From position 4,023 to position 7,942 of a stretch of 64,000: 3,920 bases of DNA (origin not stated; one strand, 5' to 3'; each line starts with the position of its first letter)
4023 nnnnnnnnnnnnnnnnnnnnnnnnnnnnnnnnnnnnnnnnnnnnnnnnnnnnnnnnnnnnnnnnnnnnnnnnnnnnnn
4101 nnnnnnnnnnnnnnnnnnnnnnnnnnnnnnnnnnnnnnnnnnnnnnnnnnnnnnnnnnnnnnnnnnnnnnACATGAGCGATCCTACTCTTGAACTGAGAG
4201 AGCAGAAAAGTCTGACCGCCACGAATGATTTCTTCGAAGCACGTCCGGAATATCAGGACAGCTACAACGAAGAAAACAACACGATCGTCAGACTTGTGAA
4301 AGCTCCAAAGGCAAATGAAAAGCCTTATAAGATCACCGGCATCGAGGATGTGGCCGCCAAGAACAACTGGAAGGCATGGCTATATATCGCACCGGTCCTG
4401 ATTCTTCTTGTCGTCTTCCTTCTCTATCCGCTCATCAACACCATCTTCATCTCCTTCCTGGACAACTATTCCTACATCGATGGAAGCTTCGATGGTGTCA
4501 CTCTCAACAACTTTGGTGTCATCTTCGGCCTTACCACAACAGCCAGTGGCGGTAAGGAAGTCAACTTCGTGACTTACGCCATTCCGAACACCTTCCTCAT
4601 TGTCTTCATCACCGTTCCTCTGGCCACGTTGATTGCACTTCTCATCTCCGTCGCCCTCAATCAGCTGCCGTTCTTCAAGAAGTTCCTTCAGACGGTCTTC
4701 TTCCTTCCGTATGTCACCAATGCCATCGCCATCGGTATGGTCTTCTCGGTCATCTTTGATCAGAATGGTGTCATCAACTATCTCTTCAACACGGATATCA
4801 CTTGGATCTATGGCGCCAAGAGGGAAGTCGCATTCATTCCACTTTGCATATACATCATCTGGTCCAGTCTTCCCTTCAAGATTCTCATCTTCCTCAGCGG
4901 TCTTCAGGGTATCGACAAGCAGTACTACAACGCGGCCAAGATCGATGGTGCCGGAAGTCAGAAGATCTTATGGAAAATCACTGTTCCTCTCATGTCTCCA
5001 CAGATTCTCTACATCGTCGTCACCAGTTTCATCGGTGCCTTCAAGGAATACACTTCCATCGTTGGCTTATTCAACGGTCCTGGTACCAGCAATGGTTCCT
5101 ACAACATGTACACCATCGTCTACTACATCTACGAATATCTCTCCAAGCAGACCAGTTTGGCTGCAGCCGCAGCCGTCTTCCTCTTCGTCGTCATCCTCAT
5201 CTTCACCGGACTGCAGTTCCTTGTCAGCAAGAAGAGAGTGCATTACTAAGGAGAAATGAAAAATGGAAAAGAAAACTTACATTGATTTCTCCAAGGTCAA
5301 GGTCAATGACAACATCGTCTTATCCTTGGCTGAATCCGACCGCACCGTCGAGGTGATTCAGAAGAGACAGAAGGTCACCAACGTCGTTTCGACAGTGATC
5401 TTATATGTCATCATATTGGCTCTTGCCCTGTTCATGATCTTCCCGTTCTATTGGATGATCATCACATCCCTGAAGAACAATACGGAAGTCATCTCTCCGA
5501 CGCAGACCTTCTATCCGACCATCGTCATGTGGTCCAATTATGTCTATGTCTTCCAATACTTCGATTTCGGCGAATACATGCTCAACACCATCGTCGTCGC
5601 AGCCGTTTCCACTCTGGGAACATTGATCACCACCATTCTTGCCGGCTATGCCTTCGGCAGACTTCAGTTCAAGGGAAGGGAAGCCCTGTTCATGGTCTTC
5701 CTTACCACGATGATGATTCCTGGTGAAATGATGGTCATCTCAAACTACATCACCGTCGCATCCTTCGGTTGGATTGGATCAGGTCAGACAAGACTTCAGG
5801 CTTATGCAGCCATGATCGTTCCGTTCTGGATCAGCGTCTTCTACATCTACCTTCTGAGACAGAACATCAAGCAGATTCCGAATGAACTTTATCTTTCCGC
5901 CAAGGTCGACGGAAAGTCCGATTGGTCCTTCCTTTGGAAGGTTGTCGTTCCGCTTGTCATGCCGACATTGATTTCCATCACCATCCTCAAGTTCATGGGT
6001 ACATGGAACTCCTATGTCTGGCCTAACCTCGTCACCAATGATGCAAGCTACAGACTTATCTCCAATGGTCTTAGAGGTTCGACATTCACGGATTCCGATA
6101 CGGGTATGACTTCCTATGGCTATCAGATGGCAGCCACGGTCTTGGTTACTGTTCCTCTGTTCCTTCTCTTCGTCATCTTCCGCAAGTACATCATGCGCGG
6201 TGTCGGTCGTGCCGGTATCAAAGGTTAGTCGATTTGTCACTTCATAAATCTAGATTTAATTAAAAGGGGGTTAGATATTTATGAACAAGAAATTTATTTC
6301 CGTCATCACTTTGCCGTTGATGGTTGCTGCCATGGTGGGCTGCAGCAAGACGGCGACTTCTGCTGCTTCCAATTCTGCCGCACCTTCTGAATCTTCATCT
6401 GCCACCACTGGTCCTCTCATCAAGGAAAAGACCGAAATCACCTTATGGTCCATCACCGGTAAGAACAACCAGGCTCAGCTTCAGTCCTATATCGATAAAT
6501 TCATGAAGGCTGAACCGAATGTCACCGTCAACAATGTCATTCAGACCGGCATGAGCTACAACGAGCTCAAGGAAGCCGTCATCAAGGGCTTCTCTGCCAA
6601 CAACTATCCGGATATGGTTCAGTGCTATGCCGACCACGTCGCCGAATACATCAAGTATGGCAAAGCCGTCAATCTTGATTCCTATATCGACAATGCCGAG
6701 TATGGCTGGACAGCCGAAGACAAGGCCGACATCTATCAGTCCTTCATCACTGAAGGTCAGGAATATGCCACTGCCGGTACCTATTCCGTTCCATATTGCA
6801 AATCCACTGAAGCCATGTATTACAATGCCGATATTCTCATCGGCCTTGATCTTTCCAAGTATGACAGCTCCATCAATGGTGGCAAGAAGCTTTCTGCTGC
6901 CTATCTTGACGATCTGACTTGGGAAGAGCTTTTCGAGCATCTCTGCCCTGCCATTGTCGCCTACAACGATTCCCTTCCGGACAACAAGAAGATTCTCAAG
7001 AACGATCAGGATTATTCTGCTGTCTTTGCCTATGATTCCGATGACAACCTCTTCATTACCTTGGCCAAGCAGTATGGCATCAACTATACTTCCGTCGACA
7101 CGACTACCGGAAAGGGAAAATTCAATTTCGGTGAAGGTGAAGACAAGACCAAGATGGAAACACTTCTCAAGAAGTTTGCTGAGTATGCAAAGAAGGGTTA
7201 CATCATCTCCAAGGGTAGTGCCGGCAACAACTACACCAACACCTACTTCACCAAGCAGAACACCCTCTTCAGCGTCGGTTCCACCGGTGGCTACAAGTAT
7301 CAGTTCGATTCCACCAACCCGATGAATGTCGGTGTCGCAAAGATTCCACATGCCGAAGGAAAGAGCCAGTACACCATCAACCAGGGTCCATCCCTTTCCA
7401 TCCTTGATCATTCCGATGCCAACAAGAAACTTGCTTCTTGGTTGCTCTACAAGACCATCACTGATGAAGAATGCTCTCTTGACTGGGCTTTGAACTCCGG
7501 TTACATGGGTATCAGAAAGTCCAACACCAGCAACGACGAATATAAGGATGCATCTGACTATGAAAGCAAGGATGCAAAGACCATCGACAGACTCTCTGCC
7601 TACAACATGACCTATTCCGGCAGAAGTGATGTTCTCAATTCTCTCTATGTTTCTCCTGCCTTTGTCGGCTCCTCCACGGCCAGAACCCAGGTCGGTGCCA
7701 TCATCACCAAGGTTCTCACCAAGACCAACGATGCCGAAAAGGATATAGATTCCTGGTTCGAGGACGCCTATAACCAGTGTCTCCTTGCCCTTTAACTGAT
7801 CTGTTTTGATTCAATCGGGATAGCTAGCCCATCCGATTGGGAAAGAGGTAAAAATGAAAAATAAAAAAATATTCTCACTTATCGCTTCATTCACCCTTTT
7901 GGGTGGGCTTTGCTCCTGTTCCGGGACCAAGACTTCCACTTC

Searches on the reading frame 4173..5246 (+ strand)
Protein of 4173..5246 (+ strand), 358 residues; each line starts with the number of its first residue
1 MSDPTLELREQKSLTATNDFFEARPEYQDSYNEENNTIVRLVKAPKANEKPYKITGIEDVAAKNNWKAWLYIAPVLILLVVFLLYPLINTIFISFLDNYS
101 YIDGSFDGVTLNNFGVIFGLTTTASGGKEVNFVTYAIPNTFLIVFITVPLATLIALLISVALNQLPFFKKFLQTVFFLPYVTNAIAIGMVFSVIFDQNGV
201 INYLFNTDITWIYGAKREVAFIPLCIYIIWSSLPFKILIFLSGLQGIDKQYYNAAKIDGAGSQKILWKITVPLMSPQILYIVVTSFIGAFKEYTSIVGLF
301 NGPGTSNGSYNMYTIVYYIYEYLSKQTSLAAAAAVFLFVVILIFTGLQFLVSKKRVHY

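Call 3: search_protein_families(library=pfam, proteins=[window:4173-5246:+], max_evalue=0.01)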
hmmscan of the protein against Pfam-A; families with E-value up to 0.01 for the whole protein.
window:4173-5246:+ (358 aa): 1 family
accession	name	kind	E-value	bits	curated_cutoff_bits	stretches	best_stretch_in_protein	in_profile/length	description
PF00528.27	BPD_transp_1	-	1.5e-20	74.1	26.4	1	158-354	8-181/184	Binding-protein-dependent transport system inner membrane component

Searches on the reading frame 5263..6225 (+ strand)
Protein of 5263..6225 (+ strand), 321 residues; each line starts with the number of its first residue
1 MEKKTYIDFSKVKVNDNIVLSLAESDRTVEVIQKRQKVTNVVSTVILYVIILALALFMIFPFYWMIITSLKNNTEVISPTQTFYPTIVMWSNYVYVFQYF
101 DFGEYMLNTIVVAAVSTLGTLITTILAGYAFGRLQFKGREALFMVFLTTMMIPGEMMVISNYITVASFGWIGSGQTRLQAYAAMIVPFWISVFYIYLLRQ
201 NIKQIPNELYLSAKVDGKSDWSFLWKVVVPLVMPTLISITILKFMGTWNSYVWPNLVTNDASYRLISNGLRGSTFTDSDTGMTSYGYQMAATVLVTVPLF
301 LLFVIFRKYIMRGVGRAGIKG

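Call 3: search_protein_families(library=pfam, proteins=[window:5263-6225:+], max_evalue=0.01)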
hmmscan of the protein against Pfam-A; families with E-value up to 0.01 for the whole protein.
window:5263-6225:+ (321 aa): 1 family
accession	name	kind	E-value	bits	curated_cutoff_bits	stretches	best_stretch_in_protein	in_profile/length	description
PF00528.27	BPD_transp_1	-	9.3e-18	65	26.4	1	125-314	2-182/184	Binding-protein-dependent transport system inner membrane component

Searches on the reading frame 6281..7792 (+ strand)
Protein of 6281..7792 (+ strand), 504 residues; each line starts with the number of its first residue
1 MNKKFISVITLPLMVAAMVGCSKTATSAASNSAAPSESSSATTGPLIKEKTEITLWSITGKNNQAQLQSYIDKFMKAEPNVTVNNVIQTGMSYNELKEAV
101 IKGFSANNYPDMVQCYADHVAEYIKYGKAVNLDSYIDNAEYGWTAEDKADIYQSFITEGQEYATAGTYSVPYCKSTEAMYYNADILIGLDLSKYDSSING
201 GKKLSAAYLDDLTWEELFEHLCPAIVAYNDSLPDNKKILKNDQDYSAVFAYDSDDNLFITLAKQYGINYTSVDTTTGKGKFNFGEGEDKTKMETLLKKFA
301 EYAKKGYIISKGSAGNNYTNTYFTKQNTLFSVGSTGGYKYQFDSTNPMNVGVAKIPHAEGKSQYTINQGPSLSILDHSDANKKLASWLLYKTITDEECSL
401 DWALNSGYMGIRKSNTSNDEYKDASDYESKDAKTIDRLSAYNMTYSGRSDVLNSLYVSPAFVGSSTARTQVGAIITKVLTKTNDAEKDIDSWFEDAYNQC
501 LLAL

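Call 3: search_protein_families(library=pfam, proteins=[window:6281-7792:+], max_evalue=0.01)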
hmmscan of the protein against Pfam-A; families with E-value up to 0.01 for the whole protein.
window:6281-7792:+ (504 aa): 1 family
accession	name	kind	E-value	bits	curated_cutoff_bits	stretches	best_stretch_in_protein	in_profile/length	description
PF01547.30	SBP_bac_1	-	5.8e-12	46.7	26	1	64-380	7-289/307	Bacterial extracellular solute-binding protein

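Call 40: search_protein_families(library=ncbifam, proteins=[window:6281-7792:+], max_evalue=0.001)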
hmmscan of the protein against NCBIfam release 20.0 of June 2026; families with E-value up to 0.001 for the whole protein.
window:6281-7792:+ (504 aa): 1 family
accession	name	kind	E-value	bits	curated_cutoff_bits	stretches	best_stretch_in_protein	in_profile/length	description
NF045826.1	lipo_P68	equivalog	1.4e-11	43.6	200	2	236-431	249-451/669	P68 family surface lipoprotein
